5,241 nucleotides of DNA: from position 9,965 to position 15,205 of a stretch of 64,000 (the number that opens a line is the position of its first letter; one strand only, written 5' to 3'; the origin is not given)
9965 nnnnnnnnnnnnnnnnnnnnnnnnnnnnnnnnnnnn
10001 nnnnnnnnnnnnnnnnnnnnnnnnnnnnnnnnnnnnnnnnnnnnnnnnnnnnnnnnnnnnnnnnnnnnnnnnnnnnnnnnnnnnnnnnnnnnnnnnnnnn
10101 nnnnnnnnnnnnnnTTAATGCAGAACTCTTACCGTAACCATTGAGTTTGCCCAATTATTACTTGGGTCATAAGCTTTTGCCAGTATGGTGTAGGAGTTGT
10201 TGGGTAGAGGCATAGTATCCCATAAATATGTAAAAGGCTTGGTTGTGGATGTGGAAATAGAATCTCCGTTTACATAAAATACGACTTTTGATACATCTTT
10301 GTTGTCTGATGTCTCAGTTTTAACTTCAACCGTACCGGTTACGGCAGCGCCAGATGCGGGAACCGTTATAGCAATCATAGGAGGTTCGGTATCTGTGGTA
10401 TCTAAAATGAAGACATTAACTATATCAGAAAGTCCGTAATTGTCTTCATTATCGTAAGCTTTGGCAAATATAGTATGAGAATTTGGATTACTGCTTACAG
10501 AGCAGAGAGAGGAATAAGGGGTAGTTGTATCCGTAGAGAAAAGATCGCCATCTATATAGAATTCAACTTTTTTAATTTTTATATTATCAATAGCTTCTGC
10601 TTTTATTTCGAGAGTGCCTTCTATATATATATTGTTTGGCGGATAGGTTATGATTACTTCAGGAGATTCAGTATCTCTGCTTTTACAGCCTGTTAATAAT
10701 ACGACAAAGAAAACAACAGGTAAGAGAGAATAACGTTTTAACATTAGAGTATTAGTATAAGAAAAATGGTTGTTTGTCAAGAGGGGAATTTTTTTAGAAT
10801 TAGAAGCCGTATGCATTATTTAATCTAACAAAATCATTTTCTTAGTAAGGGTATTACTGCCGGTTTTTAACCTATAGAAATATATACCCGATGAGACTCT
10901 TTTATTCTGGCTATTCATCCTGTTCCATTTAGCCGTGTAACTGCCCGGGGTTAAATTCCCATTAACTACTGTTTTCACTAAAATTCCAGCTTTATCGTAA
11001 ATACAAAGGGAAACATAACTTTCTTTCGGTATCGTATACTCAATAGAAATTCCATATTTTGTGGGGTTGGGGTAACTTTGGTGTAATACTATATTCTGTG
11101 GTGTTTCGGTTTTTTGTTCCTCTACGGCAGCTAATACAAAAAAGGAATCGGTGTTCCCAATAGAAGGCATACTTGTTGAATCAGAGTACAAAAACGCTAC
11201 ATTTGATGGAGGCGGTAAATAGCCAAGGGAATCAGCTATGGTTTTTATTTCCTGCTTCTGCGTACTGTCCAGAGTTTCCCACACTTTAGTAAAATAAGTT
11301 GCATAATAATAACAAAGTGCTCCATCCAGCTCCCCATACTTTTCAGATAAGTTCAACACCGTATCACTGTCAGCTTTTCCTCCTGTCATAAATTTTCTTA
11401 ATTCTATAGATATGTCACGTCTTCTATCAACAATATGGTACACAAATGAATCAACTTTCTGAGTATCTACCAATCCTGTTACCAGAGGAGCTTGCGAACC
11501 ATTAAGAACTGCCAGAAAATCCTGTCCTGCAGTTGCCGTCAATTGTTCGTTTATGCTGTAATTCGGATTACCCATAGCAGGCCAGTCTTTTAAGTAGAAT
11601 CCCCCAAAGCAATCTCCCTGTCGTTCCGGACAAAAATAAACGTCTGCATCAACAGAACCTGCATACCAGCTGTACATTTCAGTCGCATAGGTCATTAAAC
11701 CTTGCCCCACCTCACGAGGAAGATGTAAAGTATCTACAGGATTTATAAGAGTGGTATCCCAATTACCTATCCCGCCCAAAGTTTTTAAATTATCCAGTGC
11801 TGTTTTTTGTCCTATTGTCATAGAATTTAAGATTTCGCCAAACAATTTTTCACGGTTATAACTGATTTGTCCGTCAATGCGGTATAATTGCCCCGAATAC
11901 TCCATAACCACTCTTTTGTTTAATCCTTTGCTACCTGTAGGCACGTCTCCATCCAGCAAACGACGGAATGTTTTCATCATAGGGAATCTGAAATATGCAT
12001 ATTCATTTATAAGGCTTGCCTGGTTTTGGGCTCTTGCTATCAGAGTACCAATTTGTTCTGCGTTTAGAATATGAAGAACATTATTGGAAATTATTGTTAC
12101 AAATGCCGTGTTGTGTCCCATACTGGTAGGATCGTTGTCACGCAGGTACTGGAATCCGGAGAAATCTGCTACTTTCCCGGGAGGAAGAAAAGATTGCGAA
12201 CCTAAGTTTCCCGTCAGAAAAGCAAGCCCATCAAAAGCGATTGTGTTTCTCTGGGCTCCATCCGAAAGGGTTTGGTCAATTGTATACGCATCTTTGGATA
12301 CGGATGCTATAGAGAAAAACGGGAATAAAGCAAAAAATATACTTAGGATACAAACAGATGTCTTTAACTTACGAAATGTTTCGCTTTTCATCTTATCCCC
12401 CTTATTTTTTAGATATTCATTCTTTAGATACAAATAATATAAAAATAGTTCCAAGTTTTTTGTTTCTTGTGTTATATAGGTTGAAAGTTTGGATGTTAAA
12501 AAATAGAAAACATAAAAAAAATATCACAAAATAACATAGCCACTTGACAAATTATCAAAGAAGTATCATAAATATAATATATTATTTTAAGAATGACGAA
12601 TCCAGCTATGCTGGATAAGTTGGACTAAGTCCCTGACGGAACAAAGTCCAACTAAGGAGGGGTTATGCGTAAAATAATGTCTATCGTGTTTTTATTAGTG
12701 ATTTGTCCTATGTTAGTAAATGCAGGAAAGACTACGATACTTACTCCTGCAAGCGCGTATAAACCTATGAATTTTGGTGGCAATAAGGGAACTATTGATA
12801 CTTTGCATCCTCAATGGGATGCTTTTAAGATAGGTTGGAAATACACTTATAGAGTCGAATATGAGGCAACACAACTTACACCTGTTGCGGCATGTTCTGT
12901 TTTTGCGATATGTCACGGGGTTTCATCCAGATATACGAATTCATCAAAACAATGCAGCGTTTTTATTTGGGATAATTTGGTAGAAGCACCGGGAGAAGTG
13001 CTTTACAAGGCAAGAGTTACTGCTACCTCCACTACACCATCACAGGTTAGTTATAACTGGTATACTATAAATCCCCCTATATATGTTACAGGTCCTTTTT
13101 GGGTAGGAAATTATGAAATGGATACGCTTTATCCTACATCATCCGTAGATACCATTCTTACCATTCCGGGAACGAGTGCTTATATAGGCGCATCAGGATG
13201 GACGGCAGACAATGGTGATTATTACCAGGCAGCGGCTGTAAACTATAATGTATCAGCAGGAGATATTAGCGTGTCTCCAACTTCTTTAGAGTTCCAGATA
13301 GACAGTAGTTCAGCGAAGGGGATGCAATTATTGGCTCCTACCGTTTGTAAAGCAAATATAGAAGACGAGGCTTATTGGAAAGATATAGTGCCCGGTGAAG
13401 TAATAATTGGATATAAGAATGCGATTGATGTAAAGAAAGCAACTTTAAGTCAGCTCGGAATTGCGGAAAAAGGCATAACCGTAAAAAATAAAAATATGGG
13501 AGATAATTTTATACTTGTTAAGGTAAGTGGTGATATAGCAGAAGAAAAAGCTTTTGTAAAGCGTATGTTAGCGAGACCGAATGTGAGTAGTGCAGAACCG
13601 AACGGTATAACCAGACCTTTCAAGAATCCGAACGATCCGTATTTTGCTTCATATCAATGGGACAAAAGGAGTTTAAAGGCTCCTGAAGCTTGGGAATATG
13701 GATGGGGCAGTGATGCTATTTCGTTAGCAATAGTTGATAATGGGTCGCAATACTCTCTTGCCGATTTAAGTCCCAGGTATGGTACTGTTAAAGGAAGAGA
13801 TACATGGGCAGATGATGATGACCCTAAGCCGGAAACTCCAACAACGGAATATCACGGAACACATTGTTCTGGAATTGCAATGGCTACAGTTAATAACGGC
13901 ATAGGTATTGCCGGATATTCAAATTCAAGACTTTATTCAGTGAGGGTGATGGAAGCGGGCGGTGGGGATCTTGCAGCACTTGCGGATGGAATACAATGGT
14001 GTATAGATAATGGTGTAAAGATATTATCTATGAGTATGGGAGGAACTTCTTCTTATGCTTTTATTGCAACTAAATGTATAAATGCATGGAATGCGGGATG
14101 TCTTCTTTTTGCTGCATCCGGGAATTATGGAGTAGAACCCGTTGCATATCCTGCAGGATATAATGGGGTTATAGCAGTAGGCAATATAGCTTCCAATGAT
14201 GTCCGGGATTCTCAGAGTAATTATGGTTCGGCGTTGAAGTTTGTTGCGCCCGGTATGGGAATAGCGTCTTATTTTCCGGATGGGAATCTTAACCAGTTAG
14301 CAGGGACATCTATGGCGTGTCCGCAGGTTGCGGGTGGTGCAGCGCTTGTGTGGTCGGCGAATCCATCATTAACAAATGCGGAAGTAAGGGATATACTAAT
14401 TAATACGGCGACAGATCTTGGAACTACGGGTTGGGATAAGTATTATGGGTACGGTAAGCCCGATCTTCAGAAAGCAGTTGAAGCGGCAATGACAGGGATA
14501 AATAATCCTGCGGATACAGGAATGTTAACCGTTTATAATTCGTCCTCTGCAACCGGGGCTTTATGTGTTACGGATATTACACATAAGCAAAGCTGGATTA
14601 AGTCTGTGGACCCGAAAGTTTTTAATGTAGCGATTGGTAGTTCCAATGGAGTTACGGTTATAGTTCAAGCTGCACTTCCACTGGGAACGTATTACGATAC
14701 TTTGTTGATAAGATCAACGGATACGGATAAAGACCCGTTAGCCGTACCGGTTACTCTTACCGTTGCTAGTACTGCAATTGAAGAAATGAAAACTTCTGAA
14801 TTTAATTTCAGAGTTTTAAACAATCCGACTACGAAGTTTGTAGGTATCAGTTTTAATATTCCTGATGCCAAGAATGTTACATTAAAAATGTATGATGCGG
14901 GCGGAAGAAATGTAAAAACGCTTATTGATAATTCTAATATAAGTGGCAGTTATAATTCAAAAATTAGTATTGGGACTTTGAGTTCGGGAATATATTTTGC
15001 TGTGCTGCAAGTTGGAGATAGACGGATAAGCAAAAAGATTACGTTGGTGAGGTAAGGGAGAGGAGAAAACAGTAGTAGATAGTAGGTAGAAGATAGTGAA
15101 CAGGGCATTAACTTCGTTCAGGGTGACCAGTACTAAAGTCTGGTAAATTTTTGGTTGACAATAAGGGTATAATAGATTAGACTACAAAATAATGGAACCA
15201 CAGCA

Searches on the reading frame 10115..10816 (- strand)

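Call 71: search_protein_families(library=pfam, proteins=[window:10115-10816:-], max_evalue=0.000001)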
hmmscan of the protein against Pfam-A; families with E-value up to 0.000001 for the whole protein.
window:10115-10816:- (233 aa): 1 family
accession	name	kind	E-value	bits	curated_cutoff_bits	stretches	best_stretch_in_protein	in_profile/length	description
PF17957.7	Big_7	-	3.3e-33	114.6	24.1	2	146-211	1-68/70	Bacterial Ig domain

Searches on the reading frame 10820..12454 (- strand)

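Call 71: search_protein_families(library=pfam, proteins=[window:10820-12454:-], max_evalue=0.000001)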
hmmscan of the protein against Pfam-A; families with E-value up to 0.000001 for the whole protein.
window:10820-12454:- (544 aa): 2 families
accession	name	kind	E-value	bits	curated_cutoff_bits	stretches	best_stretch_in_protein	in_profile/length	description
PF18962.6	Por_Secre_tail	-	3.7e-07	30.8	27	0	461-541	2-74/75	Secretion system C-terminal sorting domain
PF13860.13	FlgD_ig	-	9.7e-07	29.1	27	0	470-530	13-74/79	FlgD Ig-like domain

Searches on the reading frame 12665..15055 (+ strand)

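Call 71: search_protein_families(library=pfam, proteins=[window:12665-15055:+], max_evalue=0.000001)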
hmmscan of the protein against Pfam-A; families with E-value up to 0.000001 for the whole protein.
window:12665-15055:+ (796 aa): 2 families
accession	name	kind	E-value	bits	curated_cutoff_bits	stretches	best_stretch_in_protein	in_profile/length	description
PF00082.27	Peptidase_S8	-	2.4e-50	171.9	21.8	1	350-597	2-288/288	Subtilase family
PF18962.6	Por_Secre_tail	-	1.6e-08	35.2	27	1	720-792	4-73/75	Secretion system C-terminal sorting domain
